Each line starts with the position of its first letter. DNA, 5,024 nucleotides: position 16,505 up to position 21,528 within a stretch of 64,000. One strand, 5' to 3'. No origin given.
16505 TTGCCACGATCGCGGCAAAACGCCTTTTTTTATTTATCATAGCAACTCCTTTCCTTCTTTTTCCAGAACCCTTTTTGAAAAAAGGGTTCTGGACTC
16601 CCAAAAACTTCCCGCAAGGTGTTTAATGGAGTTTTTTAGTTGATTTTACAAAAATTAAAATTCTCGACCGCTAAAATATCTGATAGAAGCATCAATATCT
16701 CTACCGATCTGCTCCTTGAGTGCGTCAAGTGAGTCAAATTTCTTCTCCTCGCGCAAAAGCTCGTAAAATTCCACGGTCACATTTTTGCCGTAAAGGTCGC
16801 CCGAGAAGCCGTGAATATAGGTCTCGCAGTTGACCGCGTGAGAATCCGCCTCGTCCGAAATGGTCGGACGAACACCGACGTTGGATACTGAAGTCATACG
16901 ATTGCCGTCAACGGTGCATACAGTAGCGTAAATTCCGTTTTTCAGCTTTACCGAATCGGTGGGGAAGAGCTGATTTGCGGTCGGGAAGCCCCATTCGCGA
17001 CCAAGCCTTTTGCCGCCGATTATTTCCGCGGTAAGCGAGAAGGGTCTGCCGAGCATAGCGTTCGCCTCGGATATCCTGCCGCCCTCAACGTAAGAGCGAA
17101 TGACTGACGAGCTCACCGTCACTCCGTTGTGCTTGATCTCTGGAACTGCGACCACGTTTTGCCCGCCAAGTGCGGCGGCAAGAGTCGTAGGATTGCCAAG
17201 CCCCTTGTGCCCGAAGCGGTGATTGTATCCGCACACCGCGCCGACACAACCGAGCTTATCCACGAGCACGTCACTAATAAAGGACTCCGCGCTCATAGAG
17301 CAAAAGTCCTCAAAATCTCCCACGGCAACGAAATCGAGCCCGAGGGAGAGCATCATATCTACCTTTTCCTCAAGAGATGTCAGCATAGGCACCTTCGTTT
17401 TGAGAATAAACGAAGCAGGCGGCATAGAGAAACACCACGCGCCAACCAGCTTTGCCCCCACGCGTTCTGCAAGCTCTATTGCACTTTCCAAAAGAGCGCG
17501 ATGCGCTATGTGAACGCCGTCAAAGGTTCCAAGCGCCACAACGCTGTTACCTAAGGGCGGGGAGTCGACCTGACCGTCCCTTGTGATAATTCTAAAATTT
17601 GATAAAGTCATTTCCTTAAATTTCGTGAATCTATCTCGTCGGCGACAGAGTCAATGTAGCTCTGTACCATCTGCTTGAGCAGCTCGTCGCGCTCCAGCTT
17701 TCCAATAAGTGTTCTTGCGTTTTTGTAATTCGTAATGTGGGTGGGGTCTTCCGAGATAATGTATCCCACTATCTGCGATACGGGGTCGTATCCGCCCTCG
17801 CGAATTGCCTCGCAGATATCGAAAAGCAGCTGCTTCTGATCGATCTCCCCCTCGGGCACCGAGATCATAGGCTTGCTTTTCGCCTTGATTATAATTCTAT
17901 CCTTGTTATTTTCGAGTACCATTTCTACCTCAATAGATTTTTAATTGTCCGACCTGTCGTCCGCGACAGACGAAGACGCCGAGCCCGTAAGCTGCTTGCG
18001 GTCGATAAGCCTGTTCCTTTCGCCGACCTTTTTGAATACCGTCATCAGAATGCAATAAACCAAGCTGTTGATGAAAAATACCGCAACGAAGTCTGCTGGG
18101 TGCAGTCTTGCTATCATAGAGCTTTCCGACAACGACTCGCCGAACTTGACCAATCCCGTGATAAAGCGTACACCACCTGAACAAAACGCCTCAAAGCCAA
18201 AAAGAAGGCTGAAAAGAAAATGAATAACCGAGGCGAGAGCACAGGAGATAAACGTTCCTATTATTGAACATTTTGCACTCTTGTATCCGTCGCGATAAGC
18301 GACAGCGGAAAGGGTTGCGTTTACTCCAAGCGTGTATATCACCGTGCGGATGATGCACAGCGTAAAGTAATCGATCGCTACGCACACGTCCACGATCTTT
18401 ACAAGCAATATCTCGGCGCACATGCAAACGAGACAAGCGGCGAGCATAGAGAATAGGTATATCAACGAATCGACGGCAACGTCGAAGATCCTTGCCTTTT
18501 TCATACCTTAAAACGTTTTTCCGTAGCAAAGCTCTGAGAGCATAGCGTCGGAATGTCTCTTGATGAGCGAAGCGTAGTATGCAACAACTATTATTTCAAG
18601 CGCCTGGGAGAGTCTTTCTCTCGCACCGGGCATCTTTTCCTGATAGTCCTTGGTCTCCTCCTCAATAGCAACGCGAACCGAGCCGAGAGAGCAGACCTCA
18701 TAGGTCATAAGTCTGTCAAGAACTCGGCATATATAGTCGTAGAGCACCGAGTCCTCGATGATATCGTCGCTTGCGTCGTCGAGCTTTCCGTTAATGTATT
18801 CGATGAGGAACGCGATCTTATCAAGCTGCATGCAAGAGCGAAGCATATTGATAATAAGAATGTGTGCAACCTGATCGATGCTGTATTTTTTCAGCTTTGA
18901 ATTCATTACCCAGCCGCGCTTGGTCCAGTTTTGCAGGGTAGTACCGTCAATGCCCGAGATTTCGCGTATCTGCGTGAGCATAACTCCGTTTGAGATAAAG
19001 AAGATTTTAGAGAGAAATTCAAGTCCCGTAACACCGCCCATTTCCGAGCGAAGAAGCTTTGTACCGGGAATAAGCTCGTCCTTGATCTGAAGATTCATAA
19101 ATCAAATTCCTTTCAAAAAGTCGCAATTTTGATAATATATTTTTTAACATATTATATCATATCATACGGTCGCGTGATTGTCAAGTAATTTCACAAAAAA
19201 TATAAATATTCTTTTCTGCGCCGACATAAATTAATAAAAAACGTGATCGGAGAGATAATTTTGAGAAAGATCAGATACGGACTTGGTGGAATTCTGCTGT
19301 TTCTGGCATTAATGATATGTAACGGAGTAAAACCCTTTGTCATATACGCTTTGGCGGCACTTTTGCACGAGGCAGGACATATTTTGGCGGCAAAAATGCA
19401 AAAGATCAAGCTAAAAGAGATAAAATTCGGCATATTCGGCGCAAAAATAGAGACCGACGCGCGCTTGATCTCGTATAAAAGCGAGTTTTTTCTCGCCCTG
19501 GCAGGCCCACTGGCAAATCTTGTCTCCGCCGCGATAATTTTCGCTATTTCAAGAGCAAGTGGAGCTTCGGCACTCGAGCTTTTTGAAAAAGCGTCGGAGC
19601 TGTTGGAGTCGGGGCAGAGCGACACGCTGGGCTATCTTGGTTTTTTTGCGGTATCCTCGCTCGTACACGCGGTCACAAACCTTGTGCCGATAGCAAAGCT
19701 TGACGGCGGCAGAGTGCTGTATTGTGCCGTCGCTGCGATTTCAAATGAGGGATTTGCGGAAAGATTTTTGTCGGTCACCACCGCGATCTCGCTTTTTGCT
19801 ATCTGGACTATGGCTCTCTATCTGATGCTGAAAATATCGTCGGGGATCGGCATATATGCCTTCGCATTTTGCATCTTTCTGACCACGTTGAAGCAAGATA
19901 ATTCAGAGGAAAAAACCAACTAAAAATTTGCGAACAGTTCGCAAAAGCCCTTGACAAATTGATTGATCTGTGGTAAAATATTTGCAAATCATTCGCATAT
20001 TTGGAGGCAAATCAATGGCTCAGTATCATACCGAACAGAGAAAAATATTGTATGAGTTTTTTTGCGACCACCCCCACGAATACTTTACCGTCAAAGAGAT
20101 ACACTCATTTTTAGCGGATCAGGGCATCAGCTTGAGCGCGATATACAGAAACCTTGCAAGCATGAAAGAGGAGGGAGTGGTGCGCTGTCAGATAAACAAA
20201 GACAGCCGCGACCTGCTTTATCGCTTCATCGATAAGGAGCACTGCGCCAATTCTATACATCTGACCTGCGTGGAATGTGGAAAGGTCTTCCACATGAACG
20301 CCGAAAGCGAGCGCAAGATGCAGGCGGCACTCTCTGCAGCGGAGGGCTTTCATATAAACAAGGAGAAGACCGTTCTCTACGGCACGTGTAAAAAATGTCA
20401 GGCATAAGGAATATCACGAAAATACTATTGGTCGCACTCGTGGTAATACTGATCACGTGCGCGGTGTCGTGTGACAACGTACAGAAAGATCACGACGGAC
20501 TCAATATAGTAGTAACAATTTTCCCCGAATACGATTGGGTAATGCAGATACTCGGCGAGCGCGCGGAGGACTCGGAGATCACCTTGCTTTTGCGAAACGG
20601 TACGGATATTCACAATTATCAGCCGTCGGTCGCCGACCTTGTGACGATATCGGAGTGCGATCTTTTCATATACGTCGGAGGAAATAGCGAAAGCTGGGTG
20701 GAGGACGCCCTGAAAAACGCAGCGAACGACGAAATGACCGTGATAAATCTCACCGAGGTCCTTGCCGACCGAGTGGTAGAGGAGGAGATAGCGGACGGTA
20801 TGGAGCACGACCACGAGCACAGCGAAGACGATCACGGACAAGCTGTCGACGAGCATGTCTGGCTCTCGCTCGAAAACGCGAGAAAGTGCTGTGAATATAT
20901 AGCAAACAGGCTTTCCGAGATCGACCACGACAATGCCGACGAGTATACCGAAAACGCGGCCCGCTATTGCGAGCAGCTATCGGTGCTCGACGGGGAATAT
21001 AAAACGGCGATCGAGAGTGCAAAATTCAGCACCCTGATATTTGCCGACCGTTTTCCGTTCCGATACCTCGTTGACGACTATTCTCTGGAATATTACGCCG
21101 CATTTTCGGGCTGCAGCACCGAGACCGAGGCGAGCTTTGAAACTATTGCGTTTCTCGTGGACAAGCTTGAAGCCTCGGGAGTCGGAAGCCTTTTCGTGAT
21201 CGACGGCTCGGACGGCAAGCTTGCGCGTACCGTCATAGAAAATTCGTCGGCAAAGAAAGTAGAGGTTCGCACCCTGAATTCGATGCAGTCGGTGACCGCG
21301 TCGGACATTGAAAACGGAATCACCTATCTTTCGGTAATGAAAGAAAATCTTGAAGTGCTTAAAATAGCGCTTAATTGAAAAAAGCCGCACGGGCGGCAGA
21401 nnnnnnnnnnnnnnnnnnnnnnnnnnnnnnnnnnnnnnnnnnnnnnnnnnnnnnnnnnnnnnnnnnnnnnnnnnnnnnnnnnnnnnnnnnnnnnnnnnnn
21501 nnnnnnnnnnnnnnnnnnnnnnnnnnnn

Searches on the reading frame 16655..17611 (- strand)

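Call 39: search_protein_families(library=pfam, proteins=[window:16655-17611:-], max_evalue=0.001)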
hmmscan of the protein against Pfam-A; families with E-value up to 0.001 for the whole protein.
window:16655-17611:- (318 aa): 2 families
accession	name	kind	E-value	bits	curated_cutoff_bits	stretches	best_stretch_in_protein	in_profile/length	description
PF01687.23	Flavokinase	-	3.8e-36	124.5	19.6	1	187-312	1-123/124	Riboflavin kinase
PF06574.18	FAD_syn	-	2.4e-30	105.9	27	1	22-169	7-157/158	FAD synthetase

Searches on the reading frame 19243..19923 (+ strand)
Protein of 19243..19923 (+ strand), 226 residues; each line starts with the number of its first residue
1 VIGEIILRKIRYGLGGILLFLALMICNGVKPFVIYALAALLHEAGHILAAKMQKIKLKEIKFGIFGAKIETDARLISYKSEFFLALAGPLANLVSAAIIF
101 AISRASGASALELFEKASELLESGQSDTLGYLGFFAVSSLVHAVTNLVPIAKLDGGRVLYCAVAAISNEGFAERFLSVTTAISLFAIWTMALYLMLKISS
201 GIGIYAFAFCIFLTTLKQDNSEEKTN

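Call 39: search_protein_families(library=pfam, proteins=[window:19243-19923:+], max_evalue=0.001)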
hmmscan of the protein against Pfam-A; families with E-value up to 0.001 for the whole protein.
window:19243-19923:+ (226 aa): 1 family
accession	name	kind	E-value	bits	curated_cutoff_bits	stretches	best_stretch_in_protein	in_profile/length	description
PF02163.28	Peptidase_M50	-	6.6e-18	65.3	27.2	1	38-187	9-218/221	Peptidase family M50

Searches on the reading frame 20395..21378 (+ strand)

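Call 39: search_protein_families(library=pfam, proteins=[window:20395-21378:+], max_evalue=0.001)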
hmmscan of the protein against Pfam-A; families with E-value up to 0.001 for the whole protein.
window:20395-21378:+ (327 aa): 1 family
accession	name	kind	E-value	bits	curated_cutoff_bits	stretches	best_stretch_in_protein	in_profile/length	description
PF01297.22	ZnuA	-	7.6e-66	222.7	29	1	38-323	1-261/263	Zinc-uptake complex component A periplasmic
